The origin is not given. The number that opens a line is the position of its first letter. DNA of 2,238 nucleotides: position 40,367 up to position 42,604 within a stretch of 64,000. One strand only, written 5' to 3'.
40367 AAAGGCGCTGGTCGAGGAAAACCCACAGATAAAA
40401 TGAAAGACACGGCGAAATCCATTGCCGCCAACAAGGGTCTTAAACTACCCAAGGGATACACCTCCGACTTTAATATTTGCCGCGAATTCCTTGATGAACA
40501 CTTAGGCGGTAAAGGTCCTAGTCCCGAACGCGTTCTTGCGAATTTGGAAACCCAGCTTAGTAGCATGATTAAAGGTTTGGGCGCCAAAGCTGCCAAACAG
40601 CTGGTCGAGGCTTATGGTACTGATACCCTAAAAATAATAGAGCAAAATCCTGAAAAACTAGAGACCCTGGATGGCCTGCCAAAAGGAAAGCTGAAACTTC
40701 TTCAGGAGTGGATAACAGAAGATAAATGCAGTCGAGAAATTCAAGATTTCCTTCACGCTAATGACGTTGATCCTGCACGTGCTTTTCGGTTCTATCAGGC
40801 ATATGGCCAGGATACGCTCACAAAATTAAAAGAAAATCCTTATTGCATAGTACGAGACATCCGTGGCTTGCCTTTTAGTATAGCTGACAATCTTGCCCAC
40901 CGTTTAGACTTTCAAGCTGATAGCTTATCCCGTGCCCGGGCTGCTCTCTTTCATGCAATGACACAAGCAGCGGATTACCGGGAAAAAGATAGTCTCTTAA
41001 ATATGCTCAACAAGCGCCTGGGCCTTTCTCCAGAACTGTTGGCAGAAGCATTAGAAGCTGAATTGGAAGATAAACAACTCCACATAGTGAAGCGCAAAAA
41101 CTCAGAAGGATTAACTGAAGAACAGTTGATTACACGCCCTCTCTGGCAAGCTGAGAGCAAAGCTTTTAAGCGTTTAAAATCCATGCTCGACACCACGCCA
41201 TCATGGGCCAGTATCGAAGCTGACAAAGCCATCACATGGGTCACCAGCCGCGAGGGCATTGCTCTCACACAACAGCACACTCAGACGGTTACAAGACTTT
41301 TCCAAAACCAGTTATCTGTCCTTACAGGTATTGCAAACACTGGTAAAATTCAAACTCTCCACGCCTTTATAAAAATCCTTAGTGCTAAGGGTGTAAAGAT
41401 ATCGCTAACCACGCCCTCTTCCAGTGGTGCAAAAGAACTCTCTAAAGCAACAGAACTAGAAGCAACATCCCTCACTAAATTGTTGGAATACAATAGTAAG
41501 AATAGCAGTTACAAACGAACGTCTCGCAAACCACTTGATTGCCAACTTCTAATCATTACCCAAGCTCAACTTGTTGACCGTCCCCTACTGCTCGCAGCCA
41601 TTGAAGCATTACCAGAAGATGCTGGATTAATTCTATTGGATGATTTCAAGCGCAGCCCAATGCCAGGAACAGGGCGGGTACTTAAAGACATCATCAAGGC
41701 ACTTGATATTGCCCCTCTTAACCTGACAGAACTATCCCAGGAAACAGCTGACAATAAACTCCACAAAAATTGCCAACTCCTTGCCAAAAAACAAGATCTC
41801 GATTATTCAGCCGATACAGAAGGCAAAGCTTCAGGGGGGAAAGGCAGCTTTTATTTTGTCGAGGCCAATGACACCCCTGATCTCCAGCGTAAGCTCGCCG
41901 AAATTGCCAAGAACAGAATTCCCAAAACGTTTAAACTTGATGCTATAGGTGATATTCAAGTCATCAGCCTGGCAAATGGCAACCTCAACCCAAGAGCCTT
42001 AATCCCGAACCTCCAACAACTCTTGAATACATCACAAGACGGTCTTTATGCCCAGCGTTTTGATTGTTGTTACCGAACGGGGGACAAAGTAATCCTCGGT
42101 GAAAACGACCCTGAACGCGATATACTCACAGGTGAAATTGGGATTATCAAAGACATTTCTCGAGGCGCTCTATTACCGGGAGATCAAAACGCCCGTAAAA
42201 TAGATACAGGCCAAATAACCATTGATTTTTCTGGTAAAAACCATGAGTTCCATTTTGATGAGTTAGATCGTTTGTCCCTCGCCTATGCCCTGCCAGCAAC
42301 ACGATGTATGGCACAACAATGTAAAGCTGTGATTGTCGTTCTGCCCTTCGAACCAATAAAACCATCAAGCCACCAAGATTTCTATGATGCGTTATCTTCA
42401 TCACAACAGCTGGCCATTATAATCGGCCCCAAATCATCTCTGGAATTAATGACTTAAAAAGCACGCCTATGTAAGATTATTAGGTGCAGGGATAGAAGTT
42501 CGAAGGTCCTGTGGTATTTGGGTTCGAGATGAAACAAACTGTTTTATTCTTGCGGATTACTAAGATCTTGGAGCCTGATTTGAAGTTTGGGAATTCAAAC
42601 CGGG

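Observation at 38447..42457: Topoisomerase III fused to a RecD2-like helicase domain in which every ATPase motif is degenerate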

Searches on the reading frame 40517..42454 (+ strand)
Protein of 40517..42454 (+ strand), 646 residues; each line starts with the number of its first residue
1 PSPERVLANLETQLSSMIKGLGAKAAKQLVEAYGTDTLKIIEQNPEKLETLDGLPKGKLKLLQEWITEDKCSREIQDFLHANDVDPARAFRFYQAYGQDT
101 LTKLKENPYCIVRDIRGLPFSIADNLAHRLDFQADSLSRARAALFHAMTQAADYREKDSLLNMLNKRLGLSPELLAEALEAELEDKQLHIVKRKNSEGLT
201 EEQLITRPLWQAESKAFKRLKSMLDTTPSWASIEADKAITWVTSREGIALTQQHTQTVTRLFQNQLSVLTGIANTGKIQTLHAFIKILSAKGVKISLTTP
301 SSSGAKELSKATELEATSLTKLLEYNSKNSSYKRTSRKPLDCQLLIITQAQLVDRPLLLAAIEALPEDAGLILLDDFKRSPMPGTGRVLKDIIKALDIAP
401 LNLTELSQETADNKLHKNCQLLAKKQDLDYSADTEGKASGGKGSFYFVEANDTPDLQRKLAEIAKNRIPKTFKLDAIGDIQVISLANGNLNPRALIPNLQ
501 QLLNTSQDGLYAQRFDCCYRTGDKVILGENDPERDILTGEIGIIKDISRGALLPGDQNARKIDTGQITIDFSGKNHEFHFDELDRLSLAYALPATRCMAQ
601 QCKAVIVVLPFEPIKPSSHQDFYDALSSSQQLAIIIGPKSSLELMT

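Call 5: search_solved_structures(query=window:40547-42454:+, max_evalue=0.001, show_alignments=3)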
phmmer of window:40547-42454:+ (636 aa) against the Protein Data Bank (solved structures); distinct sequences matched with E-value up to 0.001: 3.
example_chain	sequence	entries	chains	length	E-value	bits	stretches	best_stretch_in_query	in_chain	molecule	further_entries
3e1s_A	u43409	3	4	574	5.2e-20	74.8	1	79-405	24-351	Exodeoxyribonuclease V, subunit RecD | Exodeoxyribonuclease V, subunit RecD, putative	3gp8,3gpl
1w36_D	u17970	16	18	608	9.8e-05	24.3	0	299-383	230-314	EXODEOXYRIBONUCLEASE V ALPHA CHAIN | RecBCD enzyme subunit RecD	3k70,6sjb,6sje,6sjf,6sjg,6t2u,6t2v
5ld2_D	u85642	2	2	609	9.9e-05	24.3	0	299-383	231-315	RecBCD enzyme subunit RecD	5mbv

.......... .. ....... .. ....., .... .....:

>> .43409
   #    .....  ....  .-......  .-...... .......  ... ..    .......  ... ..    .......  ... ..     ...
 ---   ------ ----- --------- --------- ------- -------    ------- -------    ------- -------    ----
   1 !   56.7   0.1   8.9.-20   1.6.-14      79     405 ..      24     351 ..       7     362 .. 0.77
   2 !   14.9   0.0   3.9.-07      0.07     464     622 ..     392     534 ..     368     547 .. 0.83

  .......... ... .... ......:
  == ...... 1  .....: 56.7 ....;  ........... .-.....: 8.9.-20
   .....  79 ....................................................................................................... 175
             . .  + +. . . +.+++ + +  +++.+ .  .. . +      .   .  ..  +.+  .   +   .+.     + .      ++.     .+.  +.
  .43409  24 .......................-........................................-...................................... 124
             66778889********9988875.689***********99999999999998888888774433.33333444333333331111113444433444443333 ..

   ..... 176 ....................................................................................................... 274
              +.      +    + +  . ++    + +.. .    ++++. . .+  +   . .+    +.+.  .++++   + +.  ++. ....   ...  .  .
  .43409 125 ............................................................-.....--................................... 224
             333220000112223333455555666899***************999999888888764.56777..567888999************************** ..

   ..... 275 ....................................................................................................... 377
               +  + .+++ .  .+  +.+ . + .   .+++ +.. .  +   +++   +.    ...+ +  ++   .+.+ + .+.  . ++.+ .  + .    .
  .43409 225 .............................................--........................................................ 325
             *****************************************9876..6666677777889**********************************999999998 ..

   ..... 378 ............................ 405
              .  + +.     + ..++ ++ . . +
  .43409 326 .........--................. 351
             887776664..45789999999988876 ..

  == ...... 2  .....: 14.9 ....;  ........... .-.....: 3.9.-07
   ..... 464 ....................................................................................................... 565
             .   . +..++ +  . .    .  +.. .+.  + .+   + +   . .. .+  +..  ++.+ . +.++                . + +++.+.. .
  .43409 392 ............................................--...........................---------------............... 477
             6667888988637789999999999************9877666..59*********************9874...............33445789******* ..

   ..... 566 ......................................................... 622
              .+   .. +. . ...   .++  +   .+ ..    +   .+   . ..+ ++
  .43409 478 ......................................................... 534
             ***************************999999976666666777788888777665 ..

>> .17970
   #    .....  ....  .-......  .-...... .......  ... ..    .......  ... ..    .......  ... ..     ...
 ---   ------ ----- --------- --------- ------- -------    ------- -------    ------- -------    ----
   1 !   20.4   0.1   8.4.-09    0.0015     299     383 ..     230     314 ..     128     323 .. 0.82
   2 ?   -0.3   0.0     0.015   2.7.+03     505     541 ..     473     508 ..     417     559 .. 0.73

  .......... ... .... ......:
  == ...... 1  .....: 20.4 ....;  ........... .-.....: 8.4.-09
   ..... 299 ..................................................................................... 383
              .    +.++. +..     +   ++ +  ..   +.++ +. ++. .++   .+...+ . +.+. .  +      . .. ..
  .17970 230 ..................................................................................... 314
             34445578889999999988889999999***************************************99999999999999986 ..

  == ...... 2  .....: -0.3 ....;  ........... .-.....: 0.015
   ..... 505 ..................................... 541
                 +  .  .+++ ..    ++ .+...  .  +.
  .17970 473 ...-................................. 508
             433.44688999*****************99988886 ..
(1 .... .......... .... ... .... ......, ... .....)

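Call 13: find_homologous_proteins(query=window:40517-42454:+, max_evalue=0.001)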
Query window:40517-42454:+ (646 aa): 5 proteins with E <= 0.001 among 8000 candidates.
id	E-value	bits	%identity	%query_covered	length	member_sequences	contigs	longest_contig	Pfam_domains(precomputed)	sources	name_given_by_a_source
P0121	1.0e-92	330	31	100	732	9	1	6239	PF13538.13,PF13086.13,PF14520.13,PF01443.25,PF13604.13,PF13245.13,PF23139.2,PF18335.8,PF14490.12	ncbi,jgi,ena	-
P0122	1.6e-90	323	32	98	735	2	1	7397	PF13538.13,PF13086.13,PF14520.13,PF01443.25,PF13604.13,PF13245.13,PF23139.2,PF18335.8,PF14490.12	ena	-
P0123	2.9e-73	266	29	99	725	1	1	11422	PF13538.13,PF13086.13,PF14520.13,PF01443.25,PF13604.13,PF13245.13,PF23139.2,PF18335.8,PF14490.12,PF20720.4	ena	-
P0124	9.5e-73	264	28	98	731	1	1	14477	PF13538.13,PF13086.13,PF14520.13,PF01443.25,PF13604.13,PF13245.13,PF23139.2,PF18335.8,PF14490.12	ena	-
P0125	8.8e-63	231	26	98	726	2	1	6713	PF13086.13,PF05127.22,PF01443.25,PF13604.13,PF13245.13,PF23139.2,PF18335.8,PF13401.13,PF02562.23,PF13538.13,PF14520.13,PF09848.16,PF14490.12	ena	-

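Call 34: predict_structure(alignment_id=A2)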
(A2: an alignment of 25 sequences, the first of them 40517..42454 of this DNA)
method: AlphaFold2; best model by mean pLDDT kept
length: 646 residues; sequences in the alignment: 25
mean_pLDDT: 87.9   pTM: 0.85
mean pLDDT of the five models: 87.9, 86.9, 86.5, 85.9, 85.6
residues with pLDDT >= 90: 387; 70-90: 215; 50-70: 30; < 50: 14
segments of 3 or more residues with pLDDT < 50: 435-440, 556-560
pLDDT, mean of each block of 10 residues (from residue 1): 73 74 83 83 77 80 84 90 89 91 95 89 95 95 94 91 95 97 96 84 93 94 92 94 91 94 94 90 95 95 89 91 92 96 95 90 95 89 70 90 87 90 89 54 86 95 95 93 92 93 80 88 92 90 89 50 81 90 91 81 92 75 90 91 61
secondary structure, 60 per line:
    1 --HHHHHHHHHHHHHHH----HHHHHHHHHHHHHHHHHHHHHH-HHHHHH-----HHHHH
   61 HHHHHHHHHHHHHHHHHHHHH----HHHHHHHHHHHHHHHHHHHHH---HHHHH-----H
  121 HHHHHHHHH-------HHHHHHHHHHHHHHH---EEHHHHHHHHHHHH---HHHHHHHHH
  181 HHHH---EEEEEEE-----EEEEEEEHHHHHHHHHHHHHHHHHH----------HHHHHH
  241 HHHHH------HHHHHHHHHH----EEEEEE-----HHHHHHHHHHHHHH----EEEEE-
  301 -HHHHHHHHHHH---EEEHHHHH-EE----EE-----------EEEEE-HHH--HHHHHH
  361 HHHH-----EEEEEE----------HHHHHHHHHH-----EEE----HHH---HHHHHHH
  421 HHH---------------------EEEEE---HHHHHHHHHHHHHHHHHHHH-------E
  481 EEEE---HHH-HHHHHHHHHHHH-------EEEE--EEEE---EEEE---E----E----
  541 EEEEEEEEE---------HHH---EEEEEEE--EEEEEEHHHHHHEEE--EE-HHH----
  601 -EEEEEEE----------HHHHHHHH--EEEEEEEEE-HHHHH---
elements in order: H3-17 H22-43 H45-50 H56-81 H86-106 H110-114 H120-129 H137-151 H157-168 H172-184 E188-194 E200-206 H207-224 H235-245 H252-261 E266-271 H277-290 E295-299 H302-312 E316-318 H319-323 E344-348 H355-364 E370-375 H386-395 E401-403 H414-423 E445-449 H453-472 E480-484 H492-503 E511-514 E517-520 E524-527 E541-549 E565-571 E574-579 H580-585 E586-588 E602-608 H619-626 E629-637 H639-643

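Call 36: search_protein_representatives(protein=window:40517-42454:+)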
Query: 646 residues. Proteins with E-value up to 0.001 (for the whole library): 13909; up to 1e-10: 7716; up to 1e-30: 2078. The best 150 are listed.
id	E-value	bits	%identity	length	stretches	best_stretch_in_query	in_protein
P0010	3.2e-168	577.5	48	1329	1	1-620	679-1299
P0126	1.5e-90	320.9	34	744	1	6-641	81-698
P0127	2.2e-84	300.6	32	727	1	5-644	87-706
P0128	3.9e-84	299.8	35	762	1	10-637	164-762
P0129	3.9e-81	289.8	32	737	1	14-642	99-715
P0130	1.7e-77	277.8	30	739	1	9-641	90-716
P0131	7.6e-74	265.8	29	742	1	14-645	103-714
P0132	1.0e-73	265.4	30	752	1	7-640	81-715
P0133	1.1e-73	265.3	29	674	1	7-643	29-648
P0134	1.6e-73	264.7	29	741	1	15-643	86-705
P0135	3.6e-73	263.6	30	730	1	3-641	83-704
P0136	3.3e-72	260.4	30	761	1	10-643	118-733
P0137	1.1e-70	255.4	29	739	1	6-644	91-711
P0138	1.5e-70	254.9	29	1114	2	274-639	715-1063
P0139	2.4e-70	254.2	28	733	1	10-644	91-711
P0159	1.3e-65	238.6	30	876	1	9-643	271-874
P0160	2.2e-65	237.8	30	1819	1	12-643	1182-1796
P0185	9.7e-64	232.4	30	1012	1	8-640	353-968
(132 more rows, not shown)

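Call 37: search_protein_families(library=pfam, proteins=[P0160, P0138, P0185, P0159, P0126, P0128], max_evalue=0.0001)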
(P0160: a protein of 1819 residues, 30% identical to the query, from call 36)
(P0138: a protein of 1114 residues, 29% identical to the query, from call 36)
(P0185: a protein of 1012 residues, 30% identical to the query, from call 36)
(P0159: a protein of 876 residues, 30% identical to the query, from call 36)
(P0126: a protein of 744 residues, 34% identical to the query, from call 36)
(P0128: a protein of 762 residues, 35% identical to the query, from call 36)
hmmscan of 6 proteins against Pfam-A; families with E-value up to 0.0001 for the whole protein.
P0160 (1819 aa): 8 families
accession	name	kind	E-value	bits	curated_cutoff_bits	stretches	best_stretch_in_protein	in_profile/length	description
PF14490.11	HHH_RecD2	-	5.9e-35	119.5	27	1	1242-1328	4-91/92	ATP-dependent RecD2 DNA helicase HHH domain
PF13245.12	AAA_19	-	2.4e-34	118.8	25.1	1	1424-1555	1-134/134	AAA domain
PF13604.12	AAA_30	-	9.6e-31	107.4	27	1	1420-1603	2-179/191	AAA domain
PF23139.1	OB_YrrC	-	4.1e-11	43.1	27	1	1101-1165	2-67/76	ATP-dependent DNA helicase YrrC, OB-fold domain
PF18335.7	SH3_13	-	6.2e-11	42.4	41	1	1660-1724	1-65/65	ATP-dependent RecD-like DNA helicase SH3 domain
PF13538.12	UvrD_C_2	-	5.3e-08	33.1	27.4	1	1741-1785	1-48/52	UvrD-like helicase C-terminal domain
PF14520.12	HHH_5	-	1e-07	32.7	27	0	1189-1235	7-53/57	Helix-hairpin-helix domain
PF13086.12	AAA_11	-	2.2e-06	28.1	27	0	1420-1471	2-61/257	AAA domain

P0138 (1114 aa): 8 families
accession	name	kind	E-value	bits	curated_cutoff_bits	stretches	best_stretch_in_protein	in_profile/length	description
PF13245.12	AAA_19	-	3e-40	137.9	25.1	1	719-826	25-134/134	AAA domain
PF14490.11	HHH_RecD2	-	1.9e-36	124.3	27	1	136-225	1-91/92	ATP-dependent RecD2 DNA helicase HHH domain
PF13604.12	AAA_30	-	1.1e-35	123.6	27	1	719-877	32-183/191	AAA domain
PF18335.7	SH3_13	-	4.6e-21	74.8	41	1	931-995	1-65/65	ATP-dependent RecD-like DNA helicase SH3 domain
PF23139.1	OB_YrrC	-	1.5e-20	73.3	27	1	2-71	6-76/76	ATP-dependent DNA helicase YrrC, OB-fold domain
PF13538.12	UvrD_C_2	-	1e-17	64.1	27.4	1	1013-1057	2-49/52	UvrD-like helicase C-terminal domain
PF14528.11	LAGLIDADG_3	-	5.2e-12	46.3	22.5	1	584-640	2-56/82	LAGLIDADG-like domain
PF14520.12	HHH_5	-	6.6e-08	33.4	27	1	86-134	7-55/57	Helix-hairpin-helix domain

P0185 (1012 aa): 12 families
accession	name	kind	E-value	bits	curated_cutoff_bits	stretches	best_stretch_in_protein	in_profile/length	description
PF13245.12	AAA_19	-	7.5e-44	149.6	25.1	1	600-730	1-134/134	AAA domain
PF13604.12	AAA_30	-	1.8e-40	139.2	27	1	596-773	2-174/191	AAA domain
PF14490.11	HHH_RecD2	-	6.1e-36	122.7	27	1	415-504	2-92/92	ATP-dependent RecD2 DNA helicase HHH domain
PF18335.7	SH3_13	-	1.2e-21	76.6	41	1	838-899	1-65/65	ATP-dependent RecD-like DNA helicase SH3 domain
PF23139.1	OB_YrrC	-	6.4e-20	71.3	27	1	276-348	2-75/76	ATP-dependent DNA helicase YrrC, OB-fold domain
PF13538.12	UvrD_C_2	-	5.5e-17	61.8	27.4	1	916-964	1-52/52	UvrD-like helicase C-terminal domain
PF01443.25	Viral_helicase1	-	4.8e-10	40.1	21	1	613-740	1-113/228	Viral superfamily 1 RNA helicase core domain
PF13086.12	AAA_11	-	1.1e-08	35.6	27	1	598-656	4-70/257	AAA domain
PF00580.27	UvrD-helicase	-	2.3e-07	31.2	23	1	597-658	2-65/271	UvrD/REP helicase N-terminal domain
PF14520.12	HHH_5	-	3.9e-07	30.9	27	1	365-406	8-49/57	Helix-hairpin-helix domain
PF05127.21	NAT10_TcmA_helicase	-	2.1e-06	28.2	22.7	1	614-709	1-112/176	RNA cytidine acetyltransferase NAT10/TcmA, helicase domain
PF13401.12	AAA_22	-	1.3e-05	26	27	1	610-654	5-50/130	AAA domain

P0159 (876 aa): 3 families
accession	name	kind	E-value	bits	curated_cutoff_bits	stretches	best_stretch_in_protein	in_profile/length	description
PF01131.25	Topoisom_bac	-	2.9e-38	132.4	35.1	1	2-181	256-410/411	DNA topoisomerase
PF14490.11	HHH_RecD2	-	5.9e-24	84.2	27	1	335-415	5-85/92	ATP-dependent RecD2 DNA helicase HHH domain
PF13245.12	AAA_19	-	1e-05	26.1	25.1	1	532-630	25-125/134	AAA domain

P0126 (744 aa): 9 families
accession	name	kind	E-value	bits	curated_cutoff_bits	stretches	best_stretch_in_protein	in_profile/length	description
PF13245.12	AAA_19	-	1.1e-45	155.5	25.1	1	329-460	1-134/134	AAA domain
PF13604.12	AAA_30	-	8.1e-44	150.1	27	1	324-503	1-174/191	AAA domain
PF14490.11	HHH_RecD2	-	1.5e-38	131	27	1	144-233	1-91/92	ATP-dependent RecD2 DNA helicase HHH domain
PF23139.1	OB_YrrC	-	4.5e-21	75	27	1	6-79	2-76/76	ATP-dependent DNA helicase YrrC, OB-fold domain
PF13538.12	UvrD_C_2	-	4.7e-19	68.4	27.4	1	645-693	1-52/52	UvrD-like helicase C-terminal domain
PF18335.7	SH3_13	-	4.8e-19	68.3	41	1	566-628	1-65/65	ATP-dependent RecD-like DNA helicase SH3 domain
PF01443.25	Viral_helicase1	-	1.7e-11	44.8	21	1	343-483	2-128/228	Viral superfamily 1 RNA helicase core domain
PF14520.12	HHH_5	-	5.4e-11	43.2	27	1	94-143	7-56/57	Helix-hairpin-helix domain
PF13086.12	AAA_11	-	1.4e-08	35.3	27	1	324-380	1-65/257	AAA domain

P0128 (762 aa): 6 families
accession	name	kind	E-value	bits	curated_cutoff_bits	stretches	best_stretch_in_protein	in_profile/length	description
PF14490.11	HHH_RecD2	-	1.2e-25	89.7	27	1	220-303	2-85/92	ATP-dependent RecD2 DNA helicase HHH domain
PF01131.25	Topoisom_bac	-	2.5e-17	63.4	35.1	1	2-75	337-409/411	DNA topoisomerase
PF13245.12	AAA_19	-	1.7e-10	41.6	25.1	1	400-521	1-124/134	AAA domain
PF18335.7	SH3_13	-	1.1e-09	38.3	41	1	637-700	1-65/65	ATP-dependent RecD-like DNA helicase SH3 domain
PF13604.12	AAA_30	-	5.7e-09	36.4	27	1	396-568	2-168/191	AAA domain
PF14520.12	HHH_5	-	1.1e-05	26.2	27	1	173-217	7-51/57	Helix-hairpin-helix domain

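Call 38: fold_search(model_id=the predicted structure, library=pdb)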
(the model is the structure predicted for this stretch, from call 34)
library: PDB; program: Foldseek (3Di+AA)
matches with E <= 10: 1415; with E <= 0.001: 175
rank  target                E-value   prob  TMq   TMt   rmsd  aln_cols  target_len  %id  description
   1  3gp8_A                5.7e-32  1.00  0.65  0.75   5.3       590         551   21  Crystal structure of the binary complex of RecD2 with DNA (released 2009-06-16)
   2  3gpl_A                1.2e-30  1.00  0.56  0.68   6.4       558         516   22  Crystal structure of the ternary complex of RecD2 with DNA and ADPNP (released 2009-06-16)
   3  3e1s                  1.5e-28  1.00  0.62  0.76   4.6       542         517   22  Structure of an N-terminal truncation of Deinococcus radiodurans RecD2 (released 2008-08-19)
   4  5ld2_D                2.3e-23  1.00  0.51  0.53   9.8       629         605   15  Cryo-EM structure of RecBCD+DNA complex revealing activated nuclease domain (released 2016-10-05)
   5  8b1t_D                2.6e-23  1.00  0.50  0.53  10.1       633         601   15  RecBCD-DNA in complex with the phage protein Abc2 (released 2022-12-28)
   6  6sjb_D                1.1e-21  1.00  0.49  0.52   7.0       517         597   15  Cryo-EM structure of the RecBCD Chi recognised complex (released 2020-01-01)
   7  5mbv_D                3.2e-21  1.00  0.51  0.55   8.5       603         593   13  Cryo-EM structure of Lambda Phage protein GamS bound to RecBCD. (released 2017-01-11)
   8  3k70_D                1.5e-15  1.00  0.47  0.55   9.5       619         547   14  Crystal structure of the complete initiation complex of RecBCD (released 2009-11-10)
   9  3upu_A                3.1e-15  1.00  0.43  0.60   6.4       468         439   12  Crystal structure of the T4 Phage SF1B Helicase Dda (released 2012-06-20)
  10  1w36_D                1.4e-14  1.00  0.44  0.51  10.0       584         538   14  RecBCD:DNA complex (released 2004-11-04)
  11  8jx6_B                1.1e-13  1.00  0.41  0.56   7.6       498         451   12  Deep-Sea Helicase 9 (DSH9) (released 2023-07-26)
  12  8s9i_A                1.2e-13  1.00  0.43  0.61   6.5       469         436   14  Crystal structure of the gp32 C-terminal peptide/Dda/dT8 (released 2023-06-28)
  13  8jx6_A                8.6e-13  1.00  0.42  0.59   6.4       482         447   12  Deep-Sea Helicase 9 (DSH9) (released 2023-07-26)
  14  7otj_A                4.2e-12  1.00  0.31  0.42  10.5       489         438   14  Crystal structure of Pif1 helicase from Candida albicans (released 2021-07-07)
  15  7oar_A                1.7e-11  1.00  0.32  0.44  12.3       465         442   15  Crystal structure of helicase Pif1 from Thermus oshimai in complex with parallel G-quadruplex (released 2022-03-09)
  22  5n8o_A                6.6e-11  1.00  0.47  0.24  10.6       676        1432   12  Cryo EM structure of the conjugative relaxase TraI of the F/R1 plasmid system (released 2017-05-03)
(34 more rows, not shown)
